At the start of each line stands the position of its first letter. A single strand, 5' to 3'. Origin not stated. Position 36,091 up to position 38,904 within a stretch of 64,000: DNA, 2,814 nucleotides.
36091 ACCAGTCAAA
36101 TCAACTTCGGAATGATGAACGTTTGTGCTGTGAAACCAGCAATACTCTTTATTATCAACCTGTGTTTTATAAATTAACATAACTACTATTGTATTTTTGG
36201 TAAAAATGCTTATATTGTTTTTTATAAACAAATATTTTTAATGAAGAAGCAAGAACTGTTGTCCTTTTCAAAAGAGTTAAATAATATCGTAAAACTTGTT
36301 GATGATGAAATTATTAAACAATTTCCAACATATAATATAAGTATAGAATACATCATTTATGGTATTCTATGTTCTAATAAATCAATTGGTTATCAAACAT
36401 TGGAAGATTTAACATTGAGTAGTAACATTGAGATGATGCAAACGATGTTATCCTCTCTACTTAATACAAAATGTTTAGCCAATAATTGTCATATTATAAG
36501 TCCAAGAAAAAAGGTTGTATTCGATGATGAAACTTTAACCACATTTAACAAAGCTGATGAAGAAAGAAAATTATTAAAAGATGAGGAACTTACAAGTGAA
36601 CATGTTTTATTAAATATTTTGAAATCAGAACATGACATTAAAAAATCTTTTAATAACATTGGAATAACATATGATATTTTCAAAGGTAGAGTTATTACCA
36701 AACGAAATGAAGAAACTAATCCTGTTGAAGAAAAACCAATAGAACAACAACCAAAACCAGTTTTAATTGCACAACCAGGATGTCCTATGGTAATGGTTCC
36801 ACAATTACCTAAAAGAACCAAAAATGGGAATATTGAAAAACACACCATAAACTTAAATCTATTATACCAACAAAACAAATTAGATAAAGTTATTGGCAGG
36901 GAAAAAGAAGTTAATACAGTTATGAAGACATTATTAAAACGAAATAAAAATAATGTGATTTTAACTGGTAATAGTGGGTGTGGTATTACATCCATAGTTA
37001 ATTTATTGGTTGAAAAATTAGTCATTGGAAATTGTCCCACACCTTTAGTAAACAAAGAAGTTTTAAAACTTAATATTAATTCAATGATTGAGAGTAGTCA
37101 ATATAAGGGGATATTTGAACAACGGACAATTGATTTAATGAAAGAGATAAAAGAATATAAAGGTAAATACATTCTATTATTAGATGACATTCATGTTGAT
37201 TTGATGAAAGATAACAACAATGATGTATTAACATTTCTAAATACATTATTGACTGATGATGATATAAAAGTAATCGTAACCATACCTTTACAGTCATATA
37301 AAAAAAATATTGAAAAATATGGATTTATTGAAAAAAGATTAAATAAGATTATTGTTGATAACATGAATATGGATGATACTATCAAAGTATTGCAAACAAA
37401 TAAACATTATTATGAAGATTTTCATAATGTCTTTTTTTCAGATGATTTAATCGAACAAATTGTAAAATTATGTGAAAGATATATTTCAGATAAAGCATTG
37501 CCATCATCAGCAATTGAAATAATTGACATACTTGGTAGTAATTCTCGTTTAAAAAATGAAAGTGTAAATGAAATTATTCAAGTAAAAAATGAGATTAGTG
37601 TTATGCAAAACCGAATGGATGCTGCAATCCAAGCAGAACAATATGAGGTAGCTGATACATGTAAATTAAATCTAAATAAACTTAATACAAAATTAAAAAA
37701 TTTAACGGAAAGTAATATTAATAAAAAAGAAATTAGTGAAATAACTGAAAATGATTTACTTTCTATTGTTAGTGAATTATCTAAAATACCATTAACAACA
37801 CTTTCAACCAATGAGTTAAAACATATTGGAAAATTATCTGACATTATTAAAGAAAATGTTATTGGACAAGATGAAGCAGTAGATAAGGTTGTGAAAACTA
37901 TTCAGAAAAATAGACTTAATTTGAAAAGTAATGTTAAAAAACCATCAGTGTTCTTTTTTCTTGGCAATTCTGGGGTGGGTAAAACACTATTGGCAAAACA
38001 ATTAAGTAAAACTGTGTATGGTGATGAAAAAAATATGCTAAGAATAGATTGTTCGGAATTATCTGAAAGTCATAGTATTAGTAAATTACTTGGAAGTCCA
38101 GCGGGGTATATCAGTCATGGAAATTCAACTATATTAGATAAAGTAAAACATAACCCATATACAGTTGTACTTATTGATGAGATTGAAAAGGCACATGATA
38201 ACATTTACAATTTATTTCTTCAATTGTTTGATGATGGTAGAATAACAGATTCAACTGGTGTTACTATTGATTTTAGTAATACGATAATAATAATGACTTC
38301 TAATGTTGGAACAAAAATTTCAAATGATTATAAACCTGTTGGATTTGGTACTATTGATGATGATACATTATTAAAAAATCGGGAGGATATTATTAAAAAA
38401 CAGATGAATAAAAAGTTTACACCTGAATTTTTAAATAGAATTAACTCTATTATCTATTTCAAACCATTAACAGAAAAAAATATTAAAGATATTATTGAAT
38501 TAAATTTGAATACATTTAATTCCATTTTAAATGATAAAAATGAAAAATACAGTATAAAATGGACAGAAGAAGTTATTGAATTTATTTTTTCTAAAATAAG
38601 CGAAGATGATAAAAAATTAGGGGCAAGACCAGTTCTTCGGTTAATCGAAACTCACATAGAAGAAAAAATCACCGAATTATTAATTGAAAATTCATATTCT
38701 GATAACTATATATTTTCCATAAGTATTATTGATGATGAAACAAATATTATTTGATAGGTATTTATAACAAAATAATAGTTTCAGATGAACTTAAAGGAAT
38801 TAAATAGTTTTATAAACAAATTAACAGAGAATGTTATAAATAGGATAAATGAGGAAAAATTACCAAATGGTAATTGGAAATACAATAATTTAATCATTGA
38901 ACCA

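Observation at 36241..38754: Phage-encoded ClpC-like double-ring AAA+ unfoldase with an inactivated D1 ATPase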

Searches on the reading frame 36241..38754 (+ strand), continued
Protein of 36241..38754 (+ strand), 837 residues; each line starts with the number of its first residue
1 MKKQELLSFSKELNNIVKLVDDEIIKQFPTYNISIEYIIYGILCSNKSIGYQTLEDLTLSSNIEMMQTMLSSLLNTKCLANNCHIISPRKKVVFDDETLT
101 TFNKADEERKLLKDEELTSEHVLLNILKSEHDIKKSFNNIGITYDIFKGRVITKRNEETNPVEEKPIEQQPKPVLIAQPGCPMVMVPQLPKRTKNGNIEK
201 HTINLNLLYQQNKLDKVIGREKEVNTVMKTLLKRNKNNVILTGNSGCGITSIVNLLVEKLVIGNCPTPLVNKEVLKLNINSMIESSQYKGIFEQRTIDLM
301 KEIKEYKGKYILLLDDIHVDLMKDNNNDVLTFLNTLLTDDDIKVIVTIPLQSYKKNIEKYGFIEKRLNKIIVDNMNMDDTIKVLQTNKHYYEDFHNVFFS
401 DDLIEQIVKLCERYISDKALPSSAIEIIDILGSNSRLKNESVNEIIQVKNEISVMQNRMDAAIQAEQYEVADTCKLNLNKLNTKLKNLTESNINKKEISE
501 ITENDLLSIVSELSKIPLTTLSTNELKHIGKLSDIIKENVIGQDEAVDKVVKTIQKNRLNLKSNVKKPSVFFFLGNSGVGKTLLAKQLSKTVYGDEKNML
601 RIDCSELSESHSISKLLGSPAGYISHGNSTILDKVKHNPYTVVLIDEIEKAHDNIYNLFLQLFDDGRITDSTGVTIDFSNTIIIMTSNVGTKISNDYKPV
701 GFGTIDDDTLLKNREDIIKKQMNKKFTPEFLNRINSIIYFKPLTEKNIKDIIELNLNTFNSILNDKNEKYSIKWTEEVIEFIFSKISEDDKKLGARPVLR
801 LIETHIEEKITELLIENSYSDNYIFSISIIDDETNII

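Call 71: search_protein_families(library=phrogs, proteins=[L009:4626-5048:-, L010:6149-6838:-, L009:2429-3796:-, L010:2982-4760:-, L010:1121-2935:-, L009:11975-13024:+, L012:8960-10531:-, L001:733-1890:-], max_evalue=0.001)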
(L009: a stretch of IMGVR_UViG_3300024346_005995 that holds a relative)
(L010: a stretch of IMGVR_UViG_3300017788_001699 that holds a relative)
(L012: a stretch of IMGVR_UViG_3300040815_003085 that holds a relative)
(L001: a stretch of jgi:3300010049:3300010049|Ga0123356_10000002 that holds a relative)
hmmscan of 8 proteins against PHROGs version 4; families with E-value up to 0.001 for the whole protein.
L009:4626-5048:- (140 aa): 0 families

L010:6149-6838:- (229 aa): 0 families

L009:2429-3796:- (455 aa): 0 families

L010:2982-4760:- (592 aa): 6 families
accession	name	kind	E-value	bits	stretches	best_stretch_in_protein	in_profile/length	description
phrog_5989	-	head and packaging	1.7e-21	77.7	1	3-193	106-275/347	terminase large subunit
phrog_36964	-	head and packaging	8.1e-17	61.5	1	67-209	433-573/890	terminase large subunit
phrog_9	-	head and packaging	3.7e-12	46.9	1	33-210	198-378/812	terminase large subunit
phrog_7579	-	head and packaging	1.9e-11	44.6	1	43-208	5-162/239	terminase large subunit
phrog_38407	-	unknown function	2.4e-06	27.7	1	335-508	171-344/370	-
phrog_26724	-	unknown function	2.6e-05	24.8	1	25-163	19-148/192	-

L010:1121-2935:- (604 aa): 3 families
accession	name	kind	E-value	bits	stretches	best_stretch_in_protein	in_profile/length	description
phrog_213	-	head and packaging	1.1e-63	216.7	1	50-493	24-502/528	portal protein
phrog_1497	-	head and packaging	1.3e-14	54.9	2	234-409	252-428/549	portal protein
phrog_9232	-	head and packaging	3.7e-05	23.8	1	309-402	275-364/502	portal protein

L009:11975-13024:+ (349 aa): 2 families
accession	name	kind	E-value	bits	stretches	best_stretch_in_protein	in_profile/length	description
phrog_4191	-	other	1.6e-42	146.8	1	5-258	4-236/342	peptidase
phrog_34186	-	unknown function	3.7e-09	37.4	1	26-325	34-308/368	-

L012:8960-10531:- (523 aa): 2 families
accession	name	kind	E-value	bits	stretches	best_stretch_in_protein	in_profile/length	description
phrog_17056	-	unknown function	2e-09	38.3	1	113-220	105-210/420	-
phrog_28193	-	unknown function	3.3e-09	37.1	1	94-237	61-210/681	-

L001:733-1890:- (385 aa): 10 families
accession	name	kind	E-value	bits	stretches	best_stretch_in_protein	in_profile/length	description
phrog_4339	-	unknown function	3e-73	248.8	2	148-369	350-516/552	-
phrog_5534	-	unknown function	5.7e-20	72.7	2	91-246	29-169/273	-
phrog_10371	-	DNA, RNA and nucleotide metabolism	3.2e-08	33.3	1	90-171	327-407/683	DNA helicase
phrog_168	-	DNA, RNA and nucleotide metabolism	6.2e-08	33.7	1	90-218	43-128/314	clamp loader of DNA polymerase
phrog_4871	-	other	8.2e-08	32.1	1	280-384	650-755/764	ATP-dependent protease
phrog_16448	-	other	6.4e-06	25.7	1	52-172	409-533/680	ATPase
phrog_3757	-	unknown function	2.2e-05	25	1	27-171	70-201/367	-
phrog_249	-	moron, auxiliary metabolic gene and host takeover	8.7e-05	23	1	86-169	124-208/380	porphyrin biosynthesis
phrog_11838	-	DNA, RNA and nucleotide metabolism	0.00016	22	1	85-176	40-120/420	clamp loader of DNA polymerase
phrog_124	-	DNA, RNA and nucleotide metabolism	0.00026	21.5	1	83-169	35-123/382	Sak4-like ssDNA annealing protein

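Call 72: search_protein_families(library=pfam, proteins=[L009:4626-5048:-, L010:6149-6838:-, L009:2429-3796:-, L010:2982-4760:-, L010:1121-2935:-, L009:11975-13024:+, L012:8960-10531:-, L001:733-1890:-], max_evalue=0.001)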
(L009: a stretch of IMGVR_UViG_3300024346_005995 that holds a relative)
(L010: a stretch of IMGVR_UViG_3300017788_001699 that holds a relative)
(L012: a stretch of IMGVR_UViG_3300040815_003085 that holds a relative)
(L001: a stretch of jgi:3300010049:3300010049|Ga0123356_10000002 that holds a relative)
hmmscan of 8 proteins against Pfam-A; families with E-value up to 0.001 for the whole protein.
L009:4626-5048:- (140 aa): 0 families

L010:6149-6838:- (229 aa): 0 families

L009:2429-3796:- (455 aa): 0 families

L010:2982-4760:- (592 aa): 1 family
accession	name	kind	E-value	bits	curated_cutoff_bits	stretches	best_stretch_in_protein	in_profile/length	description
PF03237.21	Terminase_6N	-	2.8e-11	43.9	22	1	64-312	6-211/215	Terminase large subunit, T4likevirus-type, N-terminal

L010:1121-2935:- (604 aa): 1 family
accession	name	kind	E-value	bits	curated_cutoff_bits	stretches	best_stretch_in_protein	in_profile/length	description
PF07230.16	Portal_T4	-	1.3e-75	255.3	22.9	1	85-480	5-425/433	Bacteriophage T4-like portal protein (Gp20)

L009:11975-13024:+ (349 aa): 2 families
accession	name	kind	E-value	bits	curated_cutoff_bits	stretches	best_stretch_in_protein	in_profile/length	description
PF05343.19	Peptidase_M42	-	1.2e-05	25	23.2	0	118-175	133-196/292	M42 glutamyl aminopeptidase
PF01546.33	Peptidase_M20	-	0.00025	21.4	24.6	0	111-257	26-198/206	Peptidase family M20/M25/M40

L012:8960-10531:- (523 aa): 0 families

L001:733-1890:- (385 aa): 11 families
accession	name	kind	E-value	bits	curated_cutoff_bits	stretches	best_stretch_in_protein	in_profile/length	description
PF07724.20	AAA_2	-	3.7e-20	73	27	1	89-288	3-166/166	AAA domain (Cdc48 subfamily)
PF00004.35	AAA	-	1e-13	52.3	21.2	1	92-227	1-108/131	ATPase family associated with various cellular activities (AAA)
PF00493.29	MCM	-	9.7e-13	48.2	23.3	1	48-172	21-139/224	MCM P-loop domain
PF10431.15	ClpB_D2-small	-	2.6e-08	34.2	21.9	1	294-364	1-67/81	C-terminal, D2-small domain, of ClpB protein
PF13245.12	AAA_19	-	1.5e-05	25.6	25.1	1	86-120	8-42/134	AAA domain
PF01078.27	Mg_chelatase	-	7.9e-05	22.6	20.3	0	137-169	89-121/207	Magnesium chelatase, subunit ChlI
PF00158.32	Sigma54_activat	-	0.0001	22.5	20.2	1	88-173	21-112/168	Sigma-54 interaction domain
PF13401.12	AAA_22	-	0.00032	21.5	27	0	89-170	5-99/130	AAA domain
PF07728.20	AAA_5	-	0.00032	21.1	22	1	91-169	1-81/139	AAA domain (dynein-related subfamily)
PF05729.18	NACHT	-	0.00032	21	26.7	0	92-168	3-95/167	NACHT domain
PF00308.24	Bac_DnaA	-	0.00044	20.9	23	0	70-173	14-116/162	Bacterial DnaA ATPAse domain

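Call 74: search_protein_representatives(protein=P0001)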
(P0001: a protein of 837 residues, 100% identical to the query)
Query: 837 residues. Proteins with E-value up to 0.001 (for the whole library): 40667; up to 1e-10: 26331; up to 1e-30: 11479. The best 150 are listed.
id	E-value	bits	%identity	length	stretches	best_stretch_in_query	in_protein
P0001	0.0e+00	1794.6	100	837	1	1-837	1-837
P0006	3.7e-199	680.1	41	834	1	8-837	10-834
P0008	1.4e-192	658.3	42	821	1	8-827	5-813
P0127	5.9e-187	639.8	42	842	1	9-821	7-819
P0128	9.0e-185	632.5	42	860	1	9-832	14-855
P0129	7.4e-166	570.0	37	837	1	12-829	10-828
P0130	1.2e-159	549.5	36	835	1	8-828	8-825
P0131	2.4e-156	538.5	51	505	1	333-830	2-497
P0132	1.8e-148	512.5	38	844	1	9-821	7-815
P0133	6.8e-148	510.6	37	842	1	5-830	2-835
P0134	3.2e-146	505.1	39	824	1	8-817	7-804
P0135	1.6e-145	502.8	36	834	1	9-833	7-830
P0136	2.5e-145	502.1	37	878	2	194-828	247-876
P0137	1.2e-144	499.9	39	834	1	9-836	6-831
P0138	1.7e-142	492.8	35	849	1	9-832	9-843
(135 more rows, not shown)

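Call 80: find_encoding_contigs(protein=P0014, flank=10000, max_places=1)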
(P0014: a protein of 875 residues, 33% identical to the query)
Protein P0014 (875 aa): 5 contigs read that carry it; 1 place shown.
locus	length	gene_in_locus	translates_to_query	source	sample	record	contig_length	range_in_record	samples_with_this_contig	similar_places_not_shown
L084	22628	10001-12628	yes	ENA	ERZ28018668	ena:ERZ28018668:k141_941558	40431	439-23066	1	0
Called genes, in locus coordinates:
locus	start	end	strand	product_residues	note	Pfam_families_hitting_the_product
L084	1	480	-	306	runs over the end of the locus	?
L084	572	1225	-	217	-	-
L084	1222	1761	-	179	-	-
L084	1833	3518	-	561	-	-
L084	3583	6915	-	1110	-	PF18760:ART-PolyVal (weak)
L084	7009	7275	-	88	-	-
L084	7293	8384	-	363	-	PF13306:LRR_5 (faint)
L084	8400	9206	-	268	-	PF01697:Glyco_transf_92 (weak)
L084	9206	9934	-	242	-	PF13619:KTSC (faint)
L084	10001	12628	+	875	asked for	PF02861:Clp_N (weak), PF12775:AAA_7 (weak), PF00004:AAA, PF17871:AAA_lid_9, PF00004:AAA, PF07724:AAA_2, PF07728:AAA_5, PF10431:ClpB_D2-small, +7 more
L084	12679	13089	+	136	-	-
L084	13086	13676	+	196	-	PF18823:InPase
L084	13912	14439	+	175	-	-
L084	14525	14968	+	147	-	-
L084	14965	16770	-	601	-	PF20274:cREC_REC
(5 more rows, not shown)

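Call 81: find_encoding_contigs(protein=P0002, flank=10000, max_places=1)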
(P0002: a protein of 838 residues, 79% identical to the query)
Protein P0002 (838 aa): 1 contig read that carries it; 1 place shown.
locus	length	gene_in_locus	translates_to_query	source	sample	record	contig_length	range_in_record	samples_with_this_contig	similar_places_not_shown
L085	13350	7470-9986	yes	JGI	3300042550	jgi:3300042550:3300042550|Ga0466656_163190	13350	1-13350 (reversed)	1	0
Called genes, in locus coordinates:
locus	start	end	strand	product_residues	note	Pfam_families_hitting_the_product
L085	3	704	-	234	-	?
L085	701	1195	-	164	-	-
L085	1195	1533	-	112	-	PF00254:FKBP_C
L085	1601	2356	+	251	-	PF20647:DUF6808 (weak)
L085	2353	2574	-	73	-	-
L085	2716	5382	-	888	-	PF02867:Ribonuc_red_lgC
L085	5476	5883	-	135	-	-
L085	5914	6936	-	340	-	PF02086:MethyltransfD12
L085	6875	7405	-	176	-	-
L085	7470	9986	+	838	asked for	PF12775:AAA_7 (faint), PF13191:AAA_16 (faint), PF17871:AAA_lid_9, PF00158:Sigma54_activat (weak), PF00004:AAA, PF07724:AAA_2, PF07728:AAA_5 (weak), PF10431:ClpB_D2-small, +2 more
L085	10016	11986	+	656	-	-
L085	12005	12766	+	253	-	-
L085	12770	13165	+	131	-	-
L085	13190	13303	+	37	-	-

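Call 86: find_related_loci(query=P0001, collection=genome_contigs, flank=5000)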
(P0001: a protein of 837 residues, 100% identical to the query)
Query P0001 (837 aa) in genome_contigs; peptide patterns used: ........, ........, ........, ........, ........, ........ (x = any residue, [..] = any of these).
121 stretches matched a pattern, but none encodes a relative of the query by tblastn (E <= 1e-3).

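Call 91: search_protein_families(library=padloc, proteins=[window:36241-38754:+], max_evalue=0.001)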
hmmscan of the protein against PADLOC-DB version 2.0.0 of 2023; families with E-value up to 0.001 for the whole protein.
window:36241-38754:+ (837 aa): 8 families
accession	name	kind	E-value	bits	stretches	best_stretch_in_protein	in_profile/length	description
PDLC04606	PDC-M37B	-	3.1e-35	120.1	1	442-692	55-297/390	-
PDLC03838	DolB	-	1.8e-30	104.4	1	460-690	60-279/375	-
PDLC04605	PDC-M37B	-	2.3e-28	97.6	1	323-692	61-427/518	-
PDLC04140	mad8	-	1.5e-06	26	1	560-734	19-126/314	mads_8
PDLC00914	TRIP13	-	2.6e-05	21.8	0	552-647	54-151/302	TRIP13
PDLC01993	RtcR--CARF_AAA_HTH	-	2.6e-05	20.9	1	532-665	174-304/523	-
PDLC01994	RtcR_PspF1--CARF_AAA_HTH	-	0.00015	19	1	571-672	184-283/468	-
PDLC00915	TRIP13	-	0.00089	16.7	0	569-653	64-147/302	TRIP13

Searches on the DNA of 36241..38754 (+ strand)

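Call 6: search_dna_similar(query=window:36241-38754:+, collection=phages, mode=near, max_rows=20)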
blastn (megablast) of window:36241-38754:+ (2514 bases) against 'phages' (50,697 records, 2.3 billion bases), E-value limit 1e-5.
No match.
